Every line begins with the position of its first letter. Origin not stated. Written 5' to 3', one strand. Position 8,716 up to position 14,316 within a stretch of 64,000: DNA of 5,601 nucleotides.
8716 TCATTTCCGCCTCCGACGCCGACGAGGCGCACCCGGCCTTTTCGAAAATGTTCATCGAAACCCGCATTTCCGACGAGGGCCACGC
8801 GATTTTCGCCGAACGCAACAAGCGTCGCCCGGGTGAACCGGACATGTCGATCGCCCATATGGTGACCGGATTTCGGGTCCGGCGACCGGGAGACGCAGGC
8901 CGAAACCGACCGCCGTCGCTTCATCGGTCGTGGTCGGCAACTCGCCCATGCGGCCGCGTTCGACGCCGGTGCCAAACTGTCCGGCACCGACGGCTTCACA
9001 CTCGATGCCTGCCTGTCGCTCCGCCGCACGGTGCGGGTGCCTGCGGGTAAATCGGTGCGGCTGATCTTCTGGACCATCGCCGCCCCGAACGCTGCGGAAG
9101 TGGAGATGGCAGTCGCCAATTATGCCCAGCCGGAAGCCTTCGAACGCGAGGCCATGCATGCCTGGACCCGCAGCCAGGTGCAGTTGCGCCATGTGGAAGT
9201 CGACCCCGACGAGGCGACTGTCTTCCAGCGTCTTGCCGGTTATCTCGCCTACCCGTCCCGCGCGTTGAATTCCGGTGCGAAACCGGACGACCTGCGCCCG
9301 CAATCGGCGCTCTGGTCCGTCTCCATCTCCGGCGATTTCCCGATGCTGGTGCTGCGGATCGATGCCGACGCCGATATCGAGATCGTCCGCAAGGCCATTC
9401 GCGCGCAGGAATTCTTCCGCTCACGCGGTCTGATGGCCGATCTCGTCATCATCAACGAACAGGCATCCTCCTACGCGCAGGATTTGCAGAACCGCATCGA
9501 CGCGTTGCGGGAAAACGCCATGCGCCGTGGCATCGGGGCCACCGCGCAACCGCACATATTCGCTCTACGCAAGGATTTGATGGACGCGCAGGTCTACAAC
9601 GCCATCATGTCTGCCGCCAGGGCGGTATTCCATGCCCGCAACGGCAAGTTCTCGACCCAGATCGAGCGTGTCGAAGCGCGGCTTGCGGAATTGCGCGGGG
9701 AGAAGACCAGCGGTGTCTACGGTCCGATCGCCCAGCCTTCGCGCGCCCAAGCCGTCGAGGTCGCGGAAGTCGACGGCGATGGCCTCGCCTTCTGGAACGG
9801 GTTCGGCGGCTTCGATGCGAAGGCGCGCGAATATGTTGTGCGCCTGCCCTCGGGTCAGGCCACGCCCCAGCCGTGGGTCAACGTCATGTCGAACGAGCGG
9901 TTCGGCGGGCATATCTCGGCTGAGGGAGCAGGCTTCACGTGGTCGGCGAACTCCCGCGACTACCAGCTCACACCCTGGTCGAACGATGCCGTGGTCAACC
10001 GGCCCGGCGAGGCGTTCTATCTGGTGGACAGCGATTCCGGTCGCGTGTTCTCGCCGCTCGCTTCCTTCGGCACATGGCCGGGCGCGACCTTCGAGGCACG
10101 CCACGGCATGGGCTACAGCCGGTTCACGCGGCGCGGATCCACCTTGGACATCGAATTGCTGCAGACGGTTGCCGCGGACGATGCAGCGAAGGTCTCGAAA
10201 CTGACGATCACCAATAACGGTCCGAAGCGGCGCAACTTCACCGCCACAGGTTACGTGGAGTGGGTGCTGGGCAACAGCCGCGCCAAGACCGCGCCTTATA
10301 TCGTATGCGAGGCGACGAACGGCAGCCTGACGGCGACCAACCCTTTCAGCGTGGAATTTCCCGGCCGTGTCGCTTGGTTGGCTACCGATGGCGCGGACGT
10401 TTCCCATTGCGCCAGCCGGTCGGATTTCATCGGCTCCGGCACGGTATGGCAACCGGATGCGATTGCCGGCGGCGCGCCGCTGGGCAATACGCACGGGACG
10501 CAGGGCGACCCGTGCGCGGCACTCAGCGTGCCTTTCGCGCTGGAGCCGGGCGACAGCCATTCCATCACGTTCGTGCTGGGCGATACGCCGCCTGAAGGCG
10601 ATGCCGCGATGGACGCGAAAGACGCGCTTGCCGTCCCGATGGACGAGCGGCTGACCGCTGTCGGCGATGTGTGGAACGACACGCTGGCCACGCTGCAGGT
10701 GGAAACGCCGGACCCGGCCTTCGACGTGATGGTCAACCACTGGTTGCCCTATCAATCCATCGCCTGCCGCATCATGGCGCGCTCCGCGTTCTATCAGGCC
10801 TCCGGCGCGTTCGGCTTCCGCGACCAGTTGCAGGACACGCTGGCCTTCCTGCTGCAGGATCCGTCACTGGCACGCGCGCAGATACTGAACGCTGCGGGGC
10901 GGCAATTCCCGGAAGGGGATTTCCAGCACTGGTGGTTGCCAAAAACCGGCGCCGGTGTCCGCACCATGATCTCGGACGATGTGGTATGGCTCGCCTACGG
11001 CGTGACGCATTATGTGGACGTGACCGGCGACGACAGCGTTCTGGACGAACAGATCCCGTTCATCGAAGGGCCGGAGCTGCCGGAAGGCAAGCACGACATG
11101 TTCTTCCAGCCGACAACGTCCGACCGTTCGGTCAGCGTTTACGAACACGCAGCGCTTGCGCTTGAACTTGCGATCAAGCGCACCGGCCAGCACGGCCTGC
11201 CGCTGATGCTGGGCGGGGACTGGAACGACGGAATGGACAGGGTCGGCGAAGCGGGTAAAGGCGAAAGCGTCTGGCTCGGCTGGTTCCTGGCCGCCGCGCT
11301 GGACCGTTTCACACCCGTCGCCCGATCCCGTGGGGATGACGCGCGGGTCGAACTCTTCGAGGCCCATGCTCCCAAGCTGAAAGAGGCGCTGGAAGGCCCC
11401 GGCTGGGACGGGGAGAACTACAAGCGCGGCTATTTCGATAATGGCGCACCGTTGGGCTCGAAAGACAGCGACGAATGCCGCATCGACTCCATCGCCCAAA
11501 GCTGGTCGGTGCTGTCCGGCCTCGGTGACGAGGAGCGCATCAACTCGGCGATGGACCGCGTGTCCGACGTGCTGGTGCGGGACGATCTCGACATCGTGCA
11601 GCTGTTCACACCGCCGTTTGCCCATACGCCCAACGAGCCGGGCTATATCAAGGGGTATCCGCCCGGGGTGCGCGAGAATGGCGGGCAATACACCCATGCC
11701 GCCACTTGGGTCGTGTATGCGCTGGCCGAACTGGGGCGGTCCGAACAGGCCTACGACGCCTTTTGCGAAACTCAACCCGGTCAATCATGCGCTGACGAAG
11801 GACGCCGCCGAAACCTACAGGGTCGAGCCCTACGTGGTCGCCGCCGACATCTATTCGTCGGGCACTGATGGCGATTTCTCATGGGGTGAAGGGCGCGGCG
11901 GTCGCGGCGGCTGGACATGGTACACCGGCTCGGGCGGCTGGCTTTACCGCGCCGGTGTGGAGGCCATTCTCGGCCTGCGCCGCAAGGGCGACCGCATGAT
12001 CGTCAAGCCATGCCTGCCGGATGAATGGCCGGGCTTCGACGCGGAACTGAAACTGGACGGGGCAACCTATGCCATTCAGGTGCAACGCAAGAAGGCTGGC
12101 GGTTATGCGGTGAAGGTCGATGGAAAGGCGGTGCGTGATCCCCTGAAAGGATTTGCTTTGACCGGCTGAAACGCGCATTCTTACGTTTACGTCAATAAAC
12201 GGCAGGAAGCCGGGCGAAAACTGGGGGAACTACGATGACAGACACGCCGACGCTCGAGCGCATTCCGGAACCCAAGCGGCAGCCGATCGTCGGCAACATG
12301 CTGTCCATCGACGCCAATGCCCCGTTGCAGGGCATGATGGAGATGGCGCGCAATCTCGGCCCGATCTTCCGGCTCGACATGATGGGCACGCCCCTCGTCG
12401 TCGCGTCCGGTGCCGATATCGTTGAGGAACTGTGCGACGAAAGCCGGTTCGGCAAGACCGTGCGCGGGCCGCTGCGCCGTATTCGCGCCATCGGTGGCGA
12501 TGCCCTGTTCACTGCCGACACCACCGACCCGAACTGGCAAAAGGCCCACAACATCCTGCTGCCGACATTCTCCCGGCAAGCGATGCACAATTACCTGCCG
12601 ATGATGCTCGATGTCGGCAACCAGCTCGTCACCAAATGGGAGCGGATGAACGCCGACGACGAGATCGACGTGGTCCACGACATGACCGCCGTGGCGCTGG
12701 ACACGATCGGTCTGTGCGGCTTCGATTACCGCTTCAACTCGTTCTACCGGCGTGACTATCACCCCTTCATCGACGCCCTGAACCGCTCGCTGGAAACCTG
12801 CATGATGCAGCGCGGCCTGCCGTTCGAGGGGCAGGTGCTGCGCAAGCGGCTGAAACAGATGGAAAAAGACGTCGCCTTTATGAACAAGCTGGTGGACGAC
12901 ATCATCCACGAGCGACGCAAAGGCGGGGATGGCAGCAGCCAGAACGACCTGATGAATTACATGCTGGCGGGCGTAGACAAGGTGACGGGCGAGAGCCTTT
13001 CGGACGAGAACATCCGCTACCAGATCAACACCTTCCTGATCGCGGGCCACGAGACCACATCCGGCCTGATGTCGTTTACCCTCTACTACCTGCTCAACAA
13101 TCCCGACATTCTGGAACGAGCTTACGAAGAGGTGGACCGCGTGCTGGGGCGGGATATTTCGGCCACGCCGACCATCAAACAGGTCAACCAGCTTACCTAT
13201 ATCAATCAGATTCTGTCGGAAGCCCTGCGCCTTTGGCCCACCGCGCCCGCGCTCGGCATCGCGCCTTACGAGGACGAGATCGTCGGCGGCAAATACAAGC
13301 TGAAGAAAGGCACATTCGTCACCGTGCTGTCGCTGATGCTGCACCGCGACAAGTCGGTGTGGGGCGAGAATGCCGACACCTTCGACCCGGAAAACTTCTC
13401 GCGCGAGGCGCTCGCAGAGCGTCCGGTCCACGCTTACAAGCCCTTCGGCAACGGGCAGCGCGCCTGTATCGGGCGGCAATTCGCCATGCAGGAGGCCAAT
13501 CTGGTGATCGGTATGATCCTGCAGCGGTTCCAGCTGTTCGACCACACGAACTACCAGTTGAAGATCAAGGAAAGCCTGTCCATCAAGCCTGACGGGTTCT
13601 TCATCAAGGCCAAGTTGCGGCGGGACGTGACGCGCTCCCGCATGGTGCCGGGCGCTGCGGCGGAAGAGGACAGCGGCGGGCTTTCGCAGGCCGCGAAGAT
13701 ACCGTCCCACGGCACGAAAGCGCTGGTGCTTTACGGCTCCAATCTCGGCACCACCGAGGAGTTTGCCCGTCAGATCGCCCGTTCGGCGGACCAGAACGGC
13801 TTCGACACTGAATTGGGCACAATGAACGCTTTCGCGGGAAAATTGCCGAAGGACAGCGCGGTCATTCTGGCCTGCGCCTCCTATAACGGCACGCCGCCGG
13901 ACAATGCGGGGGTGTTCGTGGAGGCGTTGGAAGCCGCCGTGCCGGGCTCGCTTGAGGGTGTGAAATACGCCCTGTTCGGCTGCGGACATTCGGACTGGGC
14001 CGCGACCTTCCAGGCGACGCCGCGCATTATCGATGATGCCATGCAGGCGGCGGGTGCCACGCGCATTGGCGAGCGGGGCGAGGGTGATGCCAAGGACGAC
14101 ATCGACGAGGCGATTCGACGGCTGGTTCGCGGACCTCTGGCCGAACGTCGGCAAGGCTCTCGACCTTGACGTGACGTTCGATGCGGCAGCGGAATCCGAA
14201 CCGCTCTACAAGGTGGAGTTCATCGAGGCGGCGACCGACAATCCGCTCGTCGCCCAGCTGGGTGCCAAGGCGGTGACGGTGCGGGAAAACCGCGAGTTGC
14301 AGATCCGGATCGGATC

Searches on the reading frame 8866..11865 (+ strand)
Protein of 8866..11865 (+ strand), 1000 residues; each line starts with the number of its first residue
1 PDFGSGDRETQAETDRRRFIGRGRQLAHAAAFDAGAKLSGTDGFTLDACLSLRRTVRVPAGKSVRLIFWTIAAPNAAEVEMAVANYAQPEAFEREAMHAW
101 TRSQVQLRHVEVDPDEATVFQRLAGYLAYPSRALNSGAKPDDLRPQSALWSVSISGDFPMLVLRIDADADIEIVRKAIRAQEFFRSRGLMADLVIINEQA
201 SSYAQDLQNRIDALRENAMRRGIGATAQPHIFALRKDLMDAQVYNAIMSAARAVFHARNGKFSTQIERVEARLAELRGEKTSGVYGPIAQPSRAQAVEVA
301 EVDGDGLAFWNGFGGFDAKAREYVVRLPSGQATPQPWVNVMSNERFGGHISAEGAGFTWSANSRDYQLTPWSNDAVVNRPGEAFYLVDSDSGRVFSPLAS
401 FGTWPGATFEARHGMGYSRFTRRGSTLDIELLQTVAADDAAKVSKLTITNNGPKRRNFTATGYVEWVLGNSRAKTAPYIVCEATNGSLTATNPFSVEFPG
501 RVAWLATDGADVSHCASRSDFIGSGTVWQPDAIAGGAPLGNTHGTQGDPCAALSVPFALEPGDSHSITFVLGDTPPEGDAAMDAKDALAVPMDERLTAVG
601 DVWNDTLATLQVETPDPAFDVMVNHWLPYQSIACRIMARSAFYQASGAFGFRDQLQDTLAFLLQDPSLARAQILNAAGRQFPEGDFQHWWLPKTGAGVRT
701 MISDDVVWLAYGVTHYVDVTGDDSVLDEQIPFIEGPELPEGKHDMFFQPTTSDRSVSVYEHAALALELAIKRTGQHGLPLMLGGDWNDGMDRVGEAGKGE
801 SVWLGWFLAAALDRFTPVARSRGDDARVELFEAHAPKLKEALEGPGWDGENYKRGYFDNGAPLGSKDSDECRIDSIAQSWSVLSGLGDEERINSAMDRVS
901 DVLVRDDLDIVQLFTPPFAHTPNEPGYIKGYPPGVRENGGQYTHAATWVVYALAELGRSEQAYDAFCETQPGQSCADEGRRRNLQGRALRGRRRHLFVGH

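Call 103: search_protein_families(library=pfam, proteins=[window:8866-11865:+], max_evalue=0.00001)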
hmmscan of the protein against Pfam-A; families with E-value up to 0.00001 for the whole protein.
window:8866-11865:+ (1000 aa): 2 families
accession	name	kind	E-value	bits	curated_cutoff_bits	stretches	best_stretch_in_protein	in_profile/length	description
PF17167.11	Glyco_hydro_94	-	2.8e-96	323.2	27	1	603-972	2-367/420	Glycosyl hydrolase 94 superfamily, catalytic domain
PF06165.18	GH94_b-supersand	-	1.8e-80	270.5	23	2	334-572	1-251/251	Glycosyl hydrolase 94, supersandwich domain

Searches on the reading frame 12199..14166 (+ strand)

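Call 103: search_protein_families(library=pfam, proteins=[window:12199-14166:+], max_evalue=0.00001)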
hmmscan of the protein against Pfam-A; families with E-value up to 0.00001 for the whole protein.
window:12199-14166:+ (656 aa): 2 families
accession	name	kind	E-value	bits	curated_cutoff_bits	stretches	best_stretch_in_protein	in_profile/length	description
PF00067.27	p450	-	1.8e-88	297.8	22.8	1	23-469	2-460/462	Cytochrome P450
PF00258.30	Flavodoxin_1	-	3.2e-27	95.9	25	1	510-638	1-139/143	Flavodoxin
